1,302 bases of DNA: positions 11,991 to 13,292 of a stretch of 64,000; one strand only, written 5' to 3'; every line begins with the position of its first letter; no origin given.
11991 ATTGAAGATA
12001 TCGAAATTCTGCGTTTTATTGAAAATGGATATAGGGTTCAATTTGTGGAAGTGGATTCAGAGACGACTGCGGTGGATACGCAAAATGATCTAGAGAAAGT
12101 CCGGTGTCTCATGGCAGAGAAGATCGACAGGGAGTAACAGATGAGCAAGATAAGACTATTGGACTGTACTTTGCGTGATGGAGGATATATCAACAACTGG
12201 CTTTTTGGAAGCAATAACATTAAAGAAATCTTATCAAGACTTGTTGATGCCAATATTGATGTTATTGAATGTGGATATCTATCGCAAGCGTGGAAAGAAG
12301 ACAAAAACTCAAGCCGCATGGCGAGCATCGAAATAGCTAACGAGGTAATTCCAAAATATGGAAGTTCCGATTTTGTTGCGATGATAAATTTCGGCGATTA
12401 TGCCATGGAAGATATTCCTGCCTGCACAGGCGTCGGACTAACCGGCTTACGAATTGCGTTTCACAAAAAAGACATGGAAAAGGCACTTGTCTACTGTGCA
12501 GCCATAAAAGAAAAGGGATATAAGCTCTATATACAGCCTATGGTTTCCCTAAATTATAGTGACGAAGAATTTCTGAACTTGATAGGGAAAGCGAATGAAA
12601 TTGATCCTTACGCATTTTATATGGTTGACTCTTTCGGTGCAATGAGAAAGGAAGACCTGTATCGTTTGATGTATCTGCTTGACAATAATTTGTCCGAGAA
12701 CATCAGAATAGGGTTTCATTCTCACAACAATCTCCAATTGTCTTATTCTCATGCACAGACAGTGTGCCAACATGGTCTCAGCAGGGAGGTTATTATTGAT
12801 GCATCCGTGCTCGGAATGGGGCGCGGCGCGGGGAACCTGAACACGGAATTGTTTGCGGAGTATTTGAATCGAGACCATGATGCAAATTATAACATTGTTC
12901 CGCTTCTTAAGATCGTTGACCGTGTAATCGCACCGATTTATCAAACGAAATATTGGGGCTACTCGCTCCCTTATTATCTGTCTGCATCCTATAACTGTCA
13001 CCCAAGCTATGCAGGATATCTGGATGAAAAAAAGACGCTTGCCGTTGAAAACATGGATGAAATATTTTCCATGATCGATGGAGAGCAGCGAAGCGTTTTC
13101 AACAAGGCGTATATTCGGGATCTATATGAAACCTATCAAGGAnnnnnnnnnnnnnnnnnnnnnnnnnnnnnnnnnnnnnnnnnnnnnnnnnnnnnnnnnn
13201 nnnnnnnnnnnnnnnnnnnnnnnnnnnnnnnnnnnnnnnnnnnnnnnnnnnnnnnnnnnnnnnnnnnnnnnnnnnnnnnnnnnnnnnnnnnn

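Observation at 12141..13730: Single polypeptide fusing a putative sugar-forming aldolase to a sialyltransferase/Maf (DUF115)-like domain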

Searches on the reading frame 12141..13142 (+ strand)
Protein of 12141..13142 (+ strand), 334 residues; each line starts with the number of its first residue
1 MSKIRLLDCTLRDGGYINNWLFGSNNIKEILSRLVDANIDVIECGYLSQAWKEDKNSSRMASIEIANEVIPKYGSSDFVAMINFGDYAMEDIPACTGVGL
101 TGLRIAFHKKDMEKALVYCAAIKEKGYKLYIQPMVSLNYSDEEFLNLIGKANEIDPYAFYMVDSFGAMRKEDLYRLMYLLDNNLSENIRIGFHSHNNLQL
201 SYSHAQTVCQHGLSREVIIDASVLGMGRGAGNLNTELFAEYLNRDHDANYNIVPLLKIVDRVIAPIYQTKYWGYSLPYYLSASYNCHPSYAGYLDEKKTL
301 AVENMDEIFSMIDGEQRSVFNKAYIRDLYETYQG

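Call 67: search_solved_structures(query=window:12141-13142:+, max_evalue=1e-20, show_alignments=1)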
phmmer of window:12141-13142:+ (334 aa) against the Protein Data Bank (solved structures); distinct sequences matched with E-value up to 1e-20: 1.
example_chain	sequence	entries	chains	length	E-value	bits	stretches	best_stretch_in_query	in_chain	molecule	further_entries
3dxi_A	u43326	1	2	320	1.8e-37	132.4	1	4-286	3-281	Putative aldolase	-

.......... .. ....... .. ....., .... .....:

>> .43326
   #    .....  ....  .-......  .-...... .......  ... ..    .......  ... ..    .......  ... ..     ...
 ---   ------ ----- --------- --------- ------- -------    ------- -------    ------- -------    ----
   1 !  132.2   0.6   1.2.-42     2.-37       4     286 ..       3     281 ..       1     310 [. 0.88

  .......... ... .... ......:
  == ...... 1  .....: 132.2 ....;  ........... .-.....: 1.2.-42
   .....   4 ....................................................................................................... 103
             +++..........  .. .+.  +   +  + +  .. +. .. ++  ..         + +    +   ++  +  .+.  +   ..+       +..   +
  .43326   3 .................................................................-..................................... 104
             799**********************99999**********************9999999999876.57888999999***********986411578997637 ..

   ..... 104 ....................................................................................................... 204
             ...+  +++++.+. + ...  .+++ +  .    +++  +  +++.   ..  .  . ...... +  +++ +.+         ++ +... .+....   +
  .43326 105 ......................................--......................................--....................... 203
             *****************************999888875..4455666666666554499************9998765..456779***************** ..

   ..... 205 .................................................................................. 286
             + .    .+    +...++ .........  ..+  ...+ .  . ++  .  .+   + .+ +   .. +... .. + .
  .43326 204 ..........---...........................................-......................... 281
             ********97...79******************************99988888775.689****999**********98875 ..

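Call 76: search_solved_structures(query=window:12141-13142:+, max_evalue=1e-10, show_alignments=3)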
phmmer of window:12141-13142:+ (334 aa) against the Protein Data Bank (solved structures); distinct sequences matched with E-value up to 1e-10: 4.
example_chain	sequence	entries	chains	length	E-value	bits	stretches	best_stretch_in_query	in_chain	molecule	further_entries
3dxi_A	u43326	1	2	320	1.8e-37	132.4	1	4-286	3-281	Putative aldolase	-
4lrs_A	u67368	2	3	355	1e-16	64.2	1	3-272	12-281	4-hydroxy-2-oxovalerate aldolase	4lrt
1nvm_A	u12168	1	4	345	3.5e-14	55.8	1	3-267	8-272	4-hydroxy-2-oxovalerate aldolase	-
8ih7_A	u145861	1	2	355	1.9e-12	50.1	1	3-267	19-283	4-hydroxy-2-oxovalerate aldolase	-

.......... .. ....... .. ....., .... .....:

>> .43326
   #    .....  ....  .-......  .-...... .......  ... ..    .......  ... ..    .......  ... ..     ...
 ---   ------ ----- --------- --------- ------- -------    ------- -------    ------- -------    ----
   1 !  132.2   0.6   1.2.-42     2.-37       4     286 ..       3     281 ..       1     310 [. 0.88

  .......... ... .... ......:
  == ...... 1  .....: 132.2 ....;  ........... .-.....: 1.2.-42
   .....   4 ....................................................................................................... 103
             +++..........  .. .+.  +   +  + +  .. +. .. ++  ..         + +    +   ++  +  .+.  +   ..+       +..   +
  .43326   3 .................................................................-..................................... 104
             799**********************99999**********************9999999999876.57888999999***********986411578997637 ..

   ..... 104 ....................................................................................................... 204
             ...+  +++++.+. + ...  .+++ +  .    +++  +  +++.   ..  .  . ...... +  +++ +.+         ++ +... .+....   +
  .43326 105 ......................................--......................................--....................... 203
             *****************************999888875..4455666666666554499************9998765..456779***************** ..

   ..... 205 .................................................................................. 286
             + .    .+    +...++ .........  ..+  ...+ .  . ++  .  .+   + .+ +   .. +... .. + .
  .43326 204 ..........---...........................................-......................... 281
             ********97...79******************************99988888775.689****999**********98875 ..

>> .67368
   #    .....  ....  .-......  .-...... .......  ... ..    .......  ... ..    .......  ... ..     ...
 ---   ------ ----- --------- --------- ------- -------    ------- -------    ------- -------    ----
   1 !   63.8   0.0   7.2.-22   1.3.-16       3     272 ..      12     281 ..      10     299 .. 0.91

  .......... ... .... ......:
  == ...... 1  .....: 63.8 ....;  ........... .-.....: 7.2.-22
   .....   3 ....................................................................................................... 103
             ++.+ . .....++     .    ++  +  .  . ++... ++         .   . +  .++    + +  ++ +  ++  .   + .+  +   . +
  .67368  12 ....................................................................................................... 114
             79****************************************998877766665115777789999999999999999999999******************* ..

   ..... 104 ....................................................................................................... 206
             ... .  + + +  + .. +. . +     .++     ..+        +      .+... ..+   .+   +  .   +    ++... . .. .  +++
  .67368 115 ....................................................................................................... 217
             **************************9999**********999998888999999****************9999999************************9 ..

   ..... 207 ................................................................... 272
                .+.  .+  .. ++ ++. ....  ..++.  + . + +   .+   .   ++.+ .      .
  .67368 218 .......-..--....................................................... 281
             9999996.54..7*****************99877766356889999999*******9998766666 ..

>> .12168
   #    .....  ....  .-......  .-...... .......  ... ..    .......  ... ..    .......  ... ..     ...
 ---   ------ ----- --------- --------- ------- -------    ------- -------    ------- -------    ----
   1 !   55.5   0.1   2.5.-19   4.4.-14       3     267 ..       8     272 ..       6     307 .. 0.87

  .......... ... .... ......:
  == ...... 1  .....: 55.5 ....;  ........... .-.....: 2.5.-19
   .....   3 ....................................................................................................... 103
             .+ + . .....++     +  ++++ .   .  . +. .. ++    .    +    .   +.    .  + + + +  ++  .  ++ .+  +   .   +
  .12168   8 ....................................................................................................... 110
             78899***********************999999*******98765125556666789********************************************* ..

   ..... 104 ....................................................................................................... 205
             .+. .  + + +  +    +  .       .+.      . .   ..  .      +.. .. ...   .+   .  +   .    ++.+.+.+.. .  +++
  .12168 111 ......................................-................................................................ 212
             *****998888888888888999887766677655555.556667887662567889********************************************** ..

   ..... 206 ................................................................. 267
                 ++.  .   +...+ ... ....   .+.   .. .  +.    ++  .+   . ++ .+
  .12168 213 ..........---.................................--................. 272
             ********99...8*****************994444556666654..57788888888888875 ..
